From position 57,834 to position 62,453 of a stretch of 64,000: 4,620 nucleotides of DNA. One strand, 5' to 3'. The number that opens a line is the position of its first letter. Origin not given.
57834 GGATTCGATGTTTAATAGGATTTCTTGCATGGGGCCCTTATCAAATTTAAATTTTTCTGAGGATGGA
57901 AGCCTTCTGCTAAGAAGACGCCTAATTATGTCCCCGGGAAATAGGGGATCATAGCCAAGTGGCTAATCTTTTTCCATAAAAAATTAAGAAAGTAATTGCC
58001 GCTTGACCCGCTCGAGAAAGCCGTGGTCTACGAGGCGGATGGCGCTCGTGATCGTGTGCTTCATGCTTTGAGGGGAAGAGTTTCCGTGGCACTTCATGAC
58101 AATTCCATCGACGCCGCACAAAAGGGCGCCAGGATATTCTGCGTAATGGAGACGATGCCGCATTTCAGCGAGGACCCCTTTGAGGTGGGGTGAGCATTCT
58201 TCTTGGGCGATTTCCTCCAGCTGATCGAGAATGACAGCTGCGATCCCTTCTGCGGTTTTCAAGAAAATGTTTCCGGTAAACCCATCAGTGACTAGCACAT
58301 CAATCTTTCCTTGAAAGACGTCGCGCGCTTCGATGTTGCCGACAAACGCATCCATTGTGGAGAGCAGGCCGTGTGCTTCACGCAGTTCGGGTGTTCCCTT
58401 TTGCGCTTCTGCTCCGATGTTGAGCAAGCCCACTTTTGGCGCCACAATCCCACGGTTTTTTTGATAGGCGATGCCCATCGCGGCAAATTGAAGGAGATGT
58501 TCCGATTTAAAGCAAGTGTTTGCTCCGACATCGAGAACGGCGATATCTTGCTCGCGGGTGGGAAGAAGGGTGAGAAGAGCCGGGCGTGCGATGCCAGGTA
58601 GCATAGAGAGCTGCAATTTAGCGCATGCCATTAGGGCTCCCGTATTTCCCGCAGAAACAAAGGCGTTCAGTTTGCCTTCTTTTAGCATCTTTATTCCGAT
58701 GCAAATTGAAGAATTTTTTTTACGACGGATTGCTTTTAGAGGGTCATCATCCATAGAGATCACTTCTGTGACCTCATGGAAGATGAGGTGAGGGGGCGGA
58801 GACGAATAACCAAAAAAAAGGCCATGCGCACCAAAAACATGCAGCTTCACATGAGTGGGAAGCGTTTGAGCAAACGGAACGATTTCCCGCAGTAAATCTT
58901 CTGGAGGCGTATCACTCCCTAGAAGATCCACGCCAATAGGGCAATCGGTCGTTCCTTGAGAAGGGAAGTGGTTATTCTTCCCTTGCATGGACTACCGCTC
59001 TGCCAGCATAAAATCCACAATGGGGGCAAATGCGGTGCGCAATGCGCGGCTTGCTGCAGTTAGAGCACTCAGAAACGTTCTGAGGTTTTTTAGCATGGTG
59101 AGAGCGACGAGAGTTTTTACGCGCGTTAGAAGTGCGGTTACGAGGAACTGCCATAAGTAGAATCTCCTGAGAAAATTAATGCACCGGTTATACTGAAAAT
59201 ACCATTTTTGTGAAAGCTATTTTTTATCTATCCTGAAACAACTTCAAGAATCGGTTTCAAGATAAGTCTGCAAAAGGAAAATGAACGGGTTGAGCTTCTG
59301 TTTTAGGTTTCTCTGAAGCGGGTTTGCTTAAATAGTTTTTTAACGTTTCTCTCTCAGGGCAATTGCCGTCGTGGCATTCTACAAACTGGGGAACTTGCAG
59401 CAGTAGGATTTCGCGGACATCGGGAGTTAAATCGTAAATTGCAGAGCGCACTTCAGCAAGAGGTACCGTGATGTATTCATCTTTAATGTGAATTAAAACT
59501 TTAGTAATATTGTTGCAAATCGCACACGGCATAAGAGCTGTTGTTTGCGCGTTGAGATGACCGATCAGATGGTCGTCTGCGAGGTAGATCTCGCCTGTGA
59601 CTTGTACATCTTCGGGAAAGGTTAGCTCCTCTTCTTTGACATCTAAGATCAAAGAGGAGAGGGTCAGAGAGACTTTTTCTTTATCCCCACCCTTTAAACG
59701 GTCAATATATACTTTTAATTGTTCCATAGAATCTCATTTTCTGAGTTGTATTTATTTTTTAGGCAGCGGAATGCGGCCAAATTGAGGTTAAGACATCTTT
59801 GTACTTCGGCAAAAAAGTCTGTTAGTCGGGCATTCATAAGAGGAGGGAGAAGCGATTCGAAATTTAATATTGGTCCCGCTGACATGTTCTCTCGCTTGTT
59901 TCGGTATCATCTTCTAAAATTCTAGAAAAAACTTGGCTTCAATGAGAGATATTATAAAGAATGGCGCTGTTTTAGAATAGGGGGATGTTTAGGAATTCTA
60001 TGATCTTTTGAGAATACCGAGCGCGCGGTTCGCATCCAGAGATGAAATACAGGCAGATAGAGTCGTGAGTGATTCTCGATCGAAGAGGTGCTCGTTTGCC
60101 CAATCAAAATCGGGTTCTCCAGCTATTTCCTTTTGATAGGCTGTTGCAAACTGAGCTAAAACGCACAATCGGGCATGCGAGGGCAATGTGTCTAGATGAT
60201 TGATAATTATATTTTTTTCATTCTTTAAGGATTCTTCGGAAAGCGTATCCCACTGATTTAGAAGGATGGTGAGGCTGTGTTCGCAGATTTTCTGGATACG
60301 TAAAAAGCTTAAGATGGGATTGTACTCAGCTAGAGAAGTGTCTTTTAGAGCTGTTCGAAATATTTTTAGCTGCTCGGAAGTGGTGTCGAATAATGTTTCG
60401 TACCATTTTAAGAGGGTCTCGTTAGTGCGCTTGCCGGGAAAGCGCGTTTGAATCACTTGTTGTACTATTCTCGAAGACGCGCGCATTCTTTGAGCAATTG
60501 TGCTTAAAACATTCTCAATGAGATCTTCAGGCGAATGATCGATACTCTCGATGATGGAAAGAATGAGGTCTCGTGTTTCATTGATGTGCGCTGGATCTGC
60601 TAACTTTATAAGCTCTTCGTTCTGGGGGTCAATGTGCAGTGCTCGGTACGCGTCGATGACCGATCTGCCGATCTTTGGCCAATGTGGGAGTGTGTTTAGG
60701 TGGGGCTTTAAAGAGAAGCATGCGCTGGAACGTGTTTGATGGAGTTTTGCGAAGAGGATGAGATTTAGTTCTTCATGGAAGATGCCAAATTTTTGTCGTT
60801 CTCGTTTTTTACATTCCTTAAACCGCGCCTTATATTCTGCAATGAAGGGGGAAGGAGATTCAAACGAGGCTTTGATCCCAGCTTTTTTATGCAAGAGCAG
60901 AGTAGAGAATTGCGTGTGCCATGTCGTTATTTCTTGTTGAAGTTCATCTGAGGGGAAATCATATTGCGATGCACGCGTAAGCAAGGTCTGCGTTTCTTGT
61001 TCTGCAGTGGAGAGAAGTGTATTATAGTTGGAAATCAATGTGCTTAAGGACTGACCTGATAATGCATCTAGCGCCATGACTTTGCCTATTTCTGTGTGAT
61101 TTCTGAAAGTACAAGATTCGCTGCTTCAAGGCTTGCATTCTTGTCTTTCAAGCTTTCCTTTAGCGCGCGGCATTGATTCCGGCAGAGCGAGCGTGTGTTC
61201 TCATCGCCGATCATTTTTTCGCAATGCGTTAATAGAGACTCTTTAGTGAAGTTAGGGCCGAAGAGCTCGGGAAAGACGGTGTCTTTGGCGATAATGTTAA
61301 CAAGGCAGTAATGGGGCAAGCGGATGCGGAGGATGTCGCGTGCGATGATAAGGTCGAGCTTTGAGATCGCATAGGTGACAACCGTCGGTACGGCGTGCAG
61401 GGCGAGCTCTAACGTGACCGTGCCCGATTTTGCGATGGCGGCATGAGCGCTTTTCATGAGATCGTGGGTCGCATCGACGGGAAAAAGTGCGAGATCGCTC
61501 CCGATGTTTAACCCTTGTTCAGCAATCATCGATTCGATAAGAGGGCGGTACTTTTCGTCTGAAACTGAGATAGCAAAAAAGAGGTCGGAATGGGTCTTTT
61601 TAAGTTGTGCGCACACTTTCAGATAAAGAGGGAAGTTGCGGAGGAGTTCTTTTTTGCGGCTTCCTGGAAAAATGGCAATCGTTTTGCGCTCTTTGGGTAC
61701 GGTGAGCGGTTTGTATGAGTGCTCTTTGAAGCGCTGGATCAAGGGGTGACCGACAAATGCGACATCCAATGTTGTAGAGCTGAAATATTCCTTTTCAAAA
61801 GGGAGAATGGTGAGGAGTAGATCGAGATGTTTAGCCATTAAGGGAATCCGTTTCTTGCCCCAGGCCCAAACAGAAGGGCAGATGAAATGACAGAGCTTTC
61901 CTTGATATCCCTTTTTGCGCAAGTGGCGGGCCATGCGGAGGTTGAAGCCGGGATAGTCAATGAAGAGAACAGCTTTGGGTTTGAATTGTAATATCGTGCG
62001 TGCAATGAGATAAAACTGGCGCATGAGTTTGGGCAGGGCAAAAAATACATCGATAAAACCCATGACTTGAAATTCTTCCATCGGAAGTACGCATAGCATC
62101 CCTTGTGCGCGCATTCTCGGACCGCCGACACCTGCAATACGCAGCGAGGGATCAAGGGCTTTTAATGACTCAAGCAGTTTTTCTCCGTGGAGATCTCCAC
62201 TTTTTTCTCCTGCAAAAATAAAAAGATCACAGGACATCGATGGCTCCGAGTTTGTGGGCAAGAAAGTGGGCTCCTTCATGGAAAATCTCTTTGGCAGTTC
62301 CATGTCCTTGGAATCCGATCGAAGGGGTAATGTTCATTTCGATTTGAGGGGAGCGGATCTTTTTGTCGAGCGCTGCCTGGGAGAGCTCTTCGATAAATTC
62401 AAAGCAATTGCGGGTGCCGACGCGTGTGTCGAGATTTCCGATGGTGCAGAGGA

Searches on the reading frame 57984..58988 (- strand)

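Call 44: search_protein_families(library=pfam, proteins=[window:57984-58988:-], max_evalue=0.0001)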
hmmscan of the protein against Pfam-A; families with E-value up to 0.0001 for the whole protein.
window:57984-58988:- (334 aa): 1 family
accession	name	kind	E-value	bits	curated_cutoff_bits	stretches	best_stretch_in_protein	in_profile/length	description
PF02504.20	FA_synthesis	-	3.6e-81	273.2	29.1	1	18-327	3-324/324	Fatty acid synthesis protein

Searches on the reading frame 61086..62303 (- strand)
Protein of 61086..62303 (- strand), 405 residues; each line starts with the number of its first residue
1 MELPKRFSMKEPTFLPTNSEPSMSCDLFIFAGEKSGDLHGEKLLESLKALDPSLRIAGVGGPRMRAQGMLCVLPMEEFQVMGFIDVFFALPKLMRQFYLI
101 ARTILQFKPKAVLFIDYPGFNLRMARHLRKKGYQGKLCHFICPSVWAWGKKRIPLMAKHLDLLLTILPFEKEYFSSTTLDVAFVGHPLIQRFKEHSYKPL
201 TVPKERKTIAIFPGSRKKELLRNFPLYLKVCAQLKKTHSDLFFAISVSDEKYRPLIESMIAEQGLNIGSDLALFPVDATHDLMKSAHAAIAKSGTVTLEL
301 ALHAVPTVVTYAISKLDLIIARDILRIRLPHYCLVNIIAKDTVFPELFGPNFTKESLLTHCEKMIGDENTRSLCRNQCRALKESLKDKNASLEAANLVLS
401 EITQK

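Call 44: search_protein_families(library=pfam, proteins=[window:61086-62303:-], max_evalue=0.0001)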
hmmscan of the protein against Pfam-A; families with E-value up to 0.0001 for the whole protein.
window:61086-62303:- (405 aa): 1 family
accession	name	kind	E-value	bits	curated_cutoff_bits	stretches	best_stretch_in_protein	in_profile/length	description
PF02684.21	LpxB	-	3.7e-94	316.1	22.6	1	28-390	2-364/374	Lipid-A-disaccharide synthetase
